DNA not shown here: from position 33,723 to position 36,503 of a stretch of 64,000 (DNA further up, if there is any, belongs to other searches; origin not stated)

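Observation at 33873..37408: DUF2169 adaptor fused to a 500-aa pentapeptide-repeat domain, followed by a second pentapeptide-repeat protein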

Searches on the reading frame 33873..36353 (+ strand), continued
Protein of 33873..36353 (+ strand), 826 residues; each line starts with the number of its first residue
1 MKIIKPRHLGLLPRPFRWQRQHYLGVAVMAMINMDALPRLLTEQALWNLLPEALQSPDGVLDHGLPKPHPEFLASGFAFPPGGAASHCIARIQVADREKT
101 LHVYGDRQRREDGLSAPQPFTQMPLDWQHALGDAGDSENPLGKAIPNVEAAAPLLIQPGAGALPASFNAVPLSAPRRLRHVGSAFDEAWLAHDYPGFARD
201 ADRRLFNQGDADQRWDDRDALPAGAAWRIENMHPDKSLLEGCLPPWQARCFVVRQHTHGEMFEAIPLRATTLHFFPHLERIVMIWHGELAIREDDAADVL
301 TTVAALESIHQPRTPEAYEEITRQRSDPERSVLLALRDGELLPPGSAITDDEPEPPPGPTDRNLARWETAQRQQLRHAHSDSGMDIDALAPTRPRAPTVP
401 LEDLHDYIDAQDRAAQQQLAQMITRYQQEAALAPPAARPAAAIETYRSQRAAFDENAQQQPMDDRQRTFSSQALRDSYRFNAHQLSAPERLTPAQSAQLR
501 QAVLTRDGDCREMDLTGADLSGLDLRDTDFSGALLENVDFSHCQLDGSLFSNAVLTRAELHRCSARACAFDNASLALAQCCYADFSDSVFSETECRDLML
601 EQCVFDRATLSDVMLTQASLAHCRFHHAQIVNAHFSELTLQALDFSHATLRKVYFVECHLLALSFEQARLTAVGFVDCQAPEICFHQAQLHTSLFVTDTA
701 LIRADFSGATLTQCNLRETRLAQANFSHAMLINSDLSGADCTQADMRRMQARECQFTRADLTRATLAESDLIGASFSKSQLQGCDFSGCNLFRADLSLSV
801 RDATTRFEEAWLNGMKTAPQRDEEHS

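Call 27: find_encoding_contigs(protein=P0019, flank=8000, max_places=1)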
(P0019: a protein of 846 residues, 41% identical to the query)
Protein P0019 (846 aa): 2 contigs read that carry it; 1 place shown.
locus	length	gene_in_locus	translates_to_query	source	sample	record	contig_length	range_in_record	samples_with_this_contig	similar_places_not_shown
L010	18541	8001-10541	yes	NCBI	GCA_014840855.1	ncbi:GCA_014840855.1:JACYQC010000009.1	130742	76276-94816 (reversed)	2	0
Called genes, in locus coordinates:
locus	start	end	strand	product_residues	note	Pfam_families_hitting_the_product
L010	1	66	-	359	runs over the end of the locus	PF02275:CBAH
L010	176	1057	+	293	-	PF00126:HTH_1, PF03466:LysR_substrate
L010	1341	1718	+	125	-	-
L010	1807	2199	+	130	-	-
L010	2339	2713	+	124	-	-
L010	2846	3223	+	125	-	-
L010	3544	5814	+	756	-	PF05954:Phage_GPD, PF04717:Phage_base_V, PF22178:Gp5_trimer_C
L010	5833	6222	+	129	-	-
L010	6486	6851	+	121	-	-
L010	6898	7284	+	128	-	-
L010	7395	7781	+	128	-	-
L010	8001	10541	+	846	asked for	PF09937:DUF2169, PF00805:Pentapeptide (weak), PF25296:Decapeptide (faint), PF00805:Pentapeptide (weak), PF00805:Pentapeptide (weak), PF00805:Pentapeptide, PF13599:Pentapeptide_4 (weak), PF00805:Pentapeptide, +2 more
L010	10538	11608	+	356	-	-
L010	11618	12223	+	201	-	PF12059:DUF3540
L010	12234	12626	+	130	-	PF13665:Tox-PAAR-like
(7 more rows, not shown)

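Call 31: find_encoding_contigs(protein=P0004, flank=8000, max_places=1)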
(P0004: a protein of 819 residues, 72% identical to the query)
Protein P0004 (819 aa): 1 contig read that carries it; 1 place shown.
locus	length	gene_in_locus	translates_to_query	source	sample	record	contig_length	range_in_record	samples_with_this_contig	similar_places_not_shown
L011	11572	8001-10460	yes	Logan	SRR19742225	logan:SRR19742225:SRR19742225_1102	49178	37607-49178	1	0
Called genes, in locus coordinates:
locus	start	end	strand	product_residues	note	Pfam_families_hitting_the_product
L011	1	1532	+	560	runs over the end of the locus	PF01384:PHO4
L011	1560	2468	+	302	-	PF03976:PPK2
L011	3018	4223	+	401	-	PF00201:UDPGT, PF04101:Glyco_tran_28_C, PF06722:EryCIII-like_C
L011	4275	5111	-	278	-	PF00106:adh_short, PF08659:KR, PF13561:adh_short_C2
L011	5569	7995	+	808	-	-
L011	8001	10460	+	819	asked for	PF09937:DUF2169, PF00805:Pentapeptide, PF13576:Pentapeptide_3 (faint), PF13599:Pentapeptide_4 (weak), PF25296:Decapeptide (faint), PF00805:Pentapeptide (weak), PF13599:Pentapeptide_4, PF00805:Pentapeptide, +1 more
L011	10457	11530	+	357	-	-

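Call 32: find_encoding_contigs(protein=P0003, flank=8000, max_places=1)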
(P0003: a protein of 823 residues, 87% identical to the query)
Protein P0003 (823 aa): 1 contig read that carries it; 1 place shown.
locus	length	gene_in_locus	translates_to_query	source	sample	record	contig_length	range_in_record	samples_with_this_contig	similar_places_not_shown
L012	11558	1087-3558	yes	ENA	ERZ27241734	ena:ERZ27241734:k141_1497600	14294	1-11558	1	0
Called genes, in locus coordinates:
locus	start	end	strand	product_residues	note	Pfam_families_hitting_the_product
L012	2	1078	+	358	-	?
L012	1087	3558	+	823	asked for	PF09937:DUF2169, PF13576:Pentapeptide_3 (faint), PF13599:Pentapeptide_4 (weak), PF25296:Decapeptide (faint), PF13599:Pentapeptide_4, PF00805:Pentapeptide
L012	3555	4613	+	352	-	-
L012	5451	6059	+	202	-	PF12059:DUF3540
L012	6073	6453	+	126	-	PF13665:Tox-PAAR-like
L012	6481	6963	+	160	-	-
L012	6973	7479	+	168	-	PF12790:T6SS-SciN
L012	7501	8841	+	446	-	PF05936:T6SS_VasE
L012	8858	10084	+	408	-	PF09850:DotU, PF00691:OmpA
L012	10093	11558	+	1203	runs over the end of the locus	PF14331:IcmF-related_N, PF06761:IcmF-related, PF06744:IcmF_C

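Call 33: find_encoding_contigs(protein=P0006, flank=8000, max_places=1)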
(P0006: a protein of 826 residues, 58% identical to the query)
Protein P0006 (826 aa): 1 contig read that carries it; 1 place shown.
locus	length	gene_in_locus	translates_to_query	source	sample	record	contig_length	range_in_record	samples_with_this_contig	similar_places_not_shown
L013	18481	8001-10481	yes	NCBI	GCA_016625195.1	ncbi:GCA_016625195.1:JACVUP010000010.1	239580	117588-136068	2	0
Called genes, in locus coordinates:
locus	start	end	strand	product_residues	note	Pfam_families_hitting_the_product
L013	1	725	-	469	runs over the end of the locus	PF01554:MatE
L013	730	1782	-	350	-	PF00291:PALP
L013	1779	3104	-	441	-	PF02784:Orn_Arg_deC_N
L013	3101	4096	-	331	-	PF02423:OCD_Mu_crystall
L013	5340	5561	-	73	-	-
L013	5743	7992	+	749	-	PF05954:Phage_GPD, PF04717:Phage_base_V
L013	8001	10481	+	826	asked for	PF09937:DUF2169, PF00805:Pentapeptide, PF13576:Pentapeptide_3 (faint), PF13599:Pentapeptide_4 (weak), PF13599:Pentapeptide_4, PF00805:Pentapeptide (weak), PF13599:Pentapeptide_4, PF00805:Pentapeptide (weak), +1 more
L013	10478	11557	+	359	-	-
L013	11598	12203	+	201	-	PF12059:DUF3540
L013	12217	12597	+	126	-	PF13665:Tox-PAAR-like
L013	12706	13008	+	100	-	-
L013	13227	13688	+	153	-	PF19625:DUF6130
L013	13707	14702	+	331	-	PF00561:Abhydrolase_1, PF12697:Abhydrolase_6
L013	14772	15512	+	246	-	PF00072:Response_reg, PF00486:Trans_reg_C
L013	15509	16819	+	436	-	PF00512:HisKA (weak), PF02518:HATPase_c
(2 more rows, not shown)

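Call 54: predict_structure(alignment_id=A2)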
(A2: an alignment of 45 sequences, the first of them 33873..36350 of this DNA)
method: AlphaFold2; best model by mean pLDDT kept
length: 826 residues; sequences in the alignment: 45
mean_pLDDT: 89.7   pTM: 0.71
mean pLDDT of the five models: 89.7, 88.8, 87.7, 87.4, 86.6
residues with pLDDT >= 90: 540; 70-90: 237; 50-70: 35; < 50: 14
segments of 3 or more residues with pLDDT < 50: 155-159, 351-353, 433-436
pLDDT, mean of each block of 10 residues (from residue 1): 93 90 95 92 91 82 92 96 93 95 93 90 94 87 91 53 85 86 87 86 90 92 93 96 95 87 95 96 96 87 94 93 86 85 84 59 79 78 71 69 83 80 69 52 86 83 83 88 88 92 92 95 97 96 98 96 97 96 98 94 98 93 98 95 98 97 97 97 97 94 98 97 98 97 98 95 98 95 97 93 94 90 62
secondary structure, 60 per line:
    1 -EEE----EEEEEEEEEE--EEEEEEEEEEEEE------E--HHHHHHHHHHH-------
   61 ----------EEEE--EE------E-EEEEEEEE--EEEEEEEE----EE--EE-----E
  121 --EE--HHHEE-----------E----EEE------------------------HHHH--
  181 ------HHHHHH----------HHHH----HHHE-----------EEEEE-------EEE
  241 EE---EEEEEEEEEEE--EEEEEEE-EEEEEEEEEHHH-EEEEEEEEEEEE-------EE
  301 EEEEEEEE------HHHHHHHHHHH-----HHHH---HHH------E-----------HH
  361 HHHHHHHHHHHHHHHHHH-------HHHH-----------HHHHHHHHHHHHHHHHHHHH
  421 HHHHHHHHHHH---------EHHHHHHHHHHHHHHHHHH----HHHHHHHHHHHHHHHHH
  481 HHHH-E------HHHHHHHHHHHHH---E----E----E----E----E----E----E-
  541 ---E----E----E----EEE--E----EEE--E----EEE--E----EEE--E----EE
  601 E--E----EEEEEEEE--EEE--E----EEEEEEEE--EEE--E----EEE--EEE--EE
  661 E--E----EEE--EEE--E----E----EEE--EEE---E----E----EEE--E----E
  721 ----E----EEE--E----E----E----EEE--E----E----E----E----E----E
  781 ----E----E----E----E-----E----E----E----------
elements in order (helices of 4 or more, strands of 3 or more residues): E2-4 E9-18 E21-33 H43-53 E71-74 E87-94 E97-104 E148-150 H175-178 H187-192 H203-206 E226-230 E238-242 E246-256 E259-265 E267-275 E280-291 E299-308 H315-325 H331-334 H359-378 H386-389 H401-431 H442-459 H464-484 H493-505 E559-561 E569-571 E579-581 E589-591 E599-601 E609-616 E619-621 E629-636 E639-641 E649-651 E654-656 E659-661 E669-671 E674-676 E689-691 E694-696 E710-712 E730-732 E750-752

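Call 56: fold_search(model_id=the predicted structure, library=pdb)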
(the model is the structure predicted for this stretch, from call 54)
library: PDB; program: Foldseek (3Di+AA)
matches with E <= 10: 703; with E <= 0.001: 58
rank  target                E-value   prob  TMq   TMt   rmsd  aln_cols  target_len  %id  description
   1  8vth_A                4.0e-14  1.00  0.31  0.73   4.4       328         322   19  DUF2169 domain-containing protein from Vibrio xiamenensis (released 2025-02-12)
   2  3du1                  2.5e-10  1.00  0.08  0.18  14.3       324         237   18  The 2.0 Angstrom Resolution Crystal Structure of HetL, a Pentapeptide Repeat Protein involved in Heterocyst Differentiat (released 2008-11-11)
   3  5dqa_A                1.3e-09  1.00  0.12  0.31  11.3       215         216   21  t3284 loop variant of beta1 (released 2016-08-31)
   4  4yfo                  1.6e-09  1.00  0.15  0.45   9.8       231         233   23  beta1_ex1 (released 2016-03-16)
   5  5dqa_C                1.8e-09  1.00  0.12  0.32  11.4       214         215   21  t3284 loop variant of beta1 (released 2016-08-31)
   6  4yei_A                3.1e-09  1.00  0.14  0.38   9.0       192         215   24  Beta1mut synthetic solenoid protein (released 2016-03-09)
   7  5dn0                  3.7e-09  1.00  0.15  0.45   8.2       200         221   22  t1555 loop variant (released 2016-08-31)
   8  5dns_A                1.6e-08  1.00  0.15  0.45   8.2       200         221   22  t1428 loop variant in P3221 (released 2016-09-28)
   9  4yc5                  3.4e-08  1.00  0.14  0.38   9.4       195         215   25  Beta1 synthetic solenoid protein (released 2016-03-09)
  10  6zt4_B                7.3e-08  1.00  0.09  0.26  12.1       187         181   20  Pentapeptide repeat protein MfpA from Mycobacterium smegmatis (released 2021-03-03)
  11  4ycq                  8.0e-08  1.00  0.11  0.39  11.8       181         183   24  Beta1 synthetic solenoid protein (released 2016-03-09)
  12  2j8k                  9.6e-08  1.00  0.17  0.72   4.2       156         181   28  Structure of the fusion of NP275 and NP276, pentapeptide repeat proteins from Nostoc punctiforme (released 2006-12-07)
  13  2xty_B                1.6e-07  1.00  0.14  0.40   7.3       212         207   20  Structure of QnrB1 (R167E-Trypsin Treated), a plasmid-mediated fluoroquinolone resistance protein (released 2010-10-27)
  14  2xty_A                1.8e-07  1.00  0.15  0.47   7.0       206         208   20  Structure of QnrB1 (R167E-Trypsin Treated), a plasmid-mediated fluoroquinolone resistance protein (released 2010-10-27)
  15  6zt4_A                1.9e-07  1.00  0.08  0.19  12.5       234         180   20  Pentapeptide repeat protein MfpA from Mycobacterium smegmatis (released 2021-03-03)
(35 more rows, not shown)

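Call 59: list_cluster_members(proteins=[P0037, P0043, P0045, P0048, P0040, P0057, P0034, P0001])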
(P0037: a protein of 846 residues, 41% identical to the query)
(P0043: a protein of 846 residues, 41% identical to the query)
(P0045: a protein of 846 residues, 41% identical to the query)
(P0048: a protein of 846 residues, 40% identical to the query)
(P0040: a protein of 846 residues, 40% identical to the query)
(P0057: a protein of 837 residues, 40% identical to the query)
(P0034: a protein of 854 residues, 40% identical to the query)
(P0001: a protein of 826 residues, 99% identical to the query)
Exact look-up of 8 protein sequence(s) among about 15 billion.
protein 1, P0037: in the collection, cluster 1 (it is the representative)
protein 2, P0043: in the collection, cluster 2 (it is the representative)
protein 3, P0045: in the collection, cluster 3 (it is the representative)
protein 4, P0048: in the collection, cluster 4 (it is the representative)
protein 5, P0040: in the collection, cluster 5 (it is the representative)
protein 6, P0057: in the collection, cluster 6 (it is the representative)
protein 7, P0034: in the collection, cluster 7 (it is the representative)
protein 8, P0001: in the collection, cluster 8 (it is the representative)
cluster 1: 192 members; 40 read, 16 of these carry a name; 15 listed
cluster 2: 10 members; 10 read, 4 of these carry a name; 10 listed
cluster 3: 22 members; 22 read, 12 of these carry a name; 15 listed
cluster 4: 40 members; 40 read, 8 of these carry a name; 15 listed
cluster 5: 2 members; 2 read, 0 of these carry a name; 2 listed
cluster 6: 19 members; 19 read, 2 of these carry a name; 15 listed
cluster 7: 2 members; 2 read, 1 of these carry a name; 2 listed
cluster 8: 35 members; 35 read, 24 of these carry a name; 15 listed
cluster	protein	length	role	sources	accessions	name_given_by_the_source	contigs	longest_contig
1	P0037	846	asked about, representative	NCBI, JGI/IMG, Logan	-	-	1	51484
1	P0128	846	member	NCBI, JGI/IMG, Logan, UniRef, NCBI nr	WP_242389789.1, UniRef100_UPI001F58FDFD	DUF2169 family type VI secretion system accessory protein [Kosakonia cowanii] | uncharacterized protein YjbI with pentapeptide repeats | DUF2169 family type VI secretion system accessory protein n=1 Tax=Kosakonia cowanii ...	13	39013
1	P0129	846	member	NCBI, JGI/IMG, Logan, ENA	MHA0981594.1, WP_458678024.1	DUF2169 family type VI secretion system accessory protein [Kosakonia cowanii]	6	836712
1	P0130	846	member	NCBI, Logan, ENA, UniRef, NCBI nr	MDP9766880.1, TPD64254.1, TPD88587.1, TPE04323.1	DUF2169 domain-containing protein [Kosakonia cowanii] | DUF2169 family type VI secretion system accessory protein n=1 Tax=Kosakonia cowanii ...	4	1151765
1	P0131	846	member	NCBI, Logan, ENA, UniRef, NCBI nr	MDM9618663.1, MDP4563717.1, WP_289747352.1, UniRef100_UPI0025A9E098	DUF2169 family type VI secretion system accessory protein [Kosakonia cowanii] | DUF2169 family type VI secretion system accessory protein n=1 Tax=Kosakonia cowanii ... | DUF2169 domain-containing protein [Kosakonia cowanii]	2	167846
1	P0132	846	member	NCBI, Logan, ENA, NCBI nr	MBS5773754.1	MAG: DUF2169 domain-containing protein [Enterobacter cloacae] | DUF2169 domain-containing protein [Enterobacter cloacae]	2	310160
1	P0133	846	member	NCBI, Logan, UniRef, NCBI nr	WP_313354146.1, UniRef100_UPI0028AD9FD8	DUF2169 domain-containing protein [Kosakonia cowanii] | DUF2169 domain-containing protein n=1 Tax=Kosakonia cowanii TaxID=208223 ...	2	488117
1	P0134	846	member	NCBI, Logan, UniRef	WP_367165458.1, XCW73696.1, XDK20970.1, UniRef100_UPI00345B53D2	DUF2169 domain-containing protein [Kosakonia cowanii] | DUF2169 family type VI secretion system accessory protein n=1 Tax=Kosakonia cowanii ...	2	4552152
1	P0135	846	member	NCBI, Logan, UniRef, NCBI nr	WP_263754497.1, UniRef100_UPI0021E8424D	DUF2169 family type VI secretion system accessory protein [Kosakonia cowanii] | DUF2169 family type VI secretion system accessory protein n=1 Tax=Kosakonia cowanii ... | DUF2169 domain-containing protein [Kosakonia cowanii]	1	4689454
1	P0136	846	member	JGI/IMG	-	uncharacterized protein YjbI with pentapeptide repeats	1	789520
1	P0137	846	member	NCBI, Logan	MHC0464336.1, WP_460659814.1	DUF2169 family type VI secretion system accessory protein [Kosakonia cowanii]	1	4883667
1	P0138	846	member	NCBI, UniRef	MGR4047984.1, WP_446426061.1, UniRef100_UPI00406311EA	DUF2169 domain-containing protein [Kosakonia cowanii] | DUF2169 domain-containing protein n=1 Tax=Kosakonia cowanii TaxID=208223 ...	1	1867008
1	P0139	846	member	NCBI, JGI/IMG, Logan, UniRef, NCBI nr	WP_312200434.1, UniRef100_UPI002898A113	DUF2169 domain-containing protein [Kosakonia cowanii] | DUF2169 domain-containing protein n=1 Tax=Kosakonia cowanii TaxID=208223 ...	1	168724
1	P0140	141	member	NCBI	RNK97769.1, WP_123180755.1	DUF2169 domain-containing protein, partial [Xanthomonas vasicola pv. vasculorum]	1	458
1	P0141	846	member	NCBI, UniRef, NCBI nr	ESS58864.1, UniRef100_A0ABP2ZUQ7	pentapeptide repeats family protein [Enterobacter cloacae S611] | Pentapeptide repeats family protein n=1 Tax=Enterobacter cloacae S611 TaxID=1399146 ...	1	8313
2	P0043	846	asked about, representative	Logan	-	-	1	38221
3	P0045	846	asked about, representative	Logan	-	-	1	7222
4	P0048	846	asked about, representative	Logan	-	-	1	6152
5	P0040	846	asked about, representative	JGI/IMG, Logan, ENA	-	-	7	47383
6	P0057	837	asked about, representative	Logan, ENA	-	-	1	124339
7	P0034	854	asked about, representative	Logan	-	-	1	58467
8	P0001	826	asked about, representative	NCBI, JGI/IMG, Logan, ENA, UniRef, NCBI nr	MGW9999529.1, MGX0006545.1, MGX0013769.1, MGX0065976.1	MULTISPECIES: DUF2169 family type VI secretion system accessory protein [Pantoea] | DUF2169 family type VI secretion system accessory protein n=1 Tax=Pantoea TaxID=53335 ... | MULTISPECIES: DUF2169 domain-containing protein [Pantoea]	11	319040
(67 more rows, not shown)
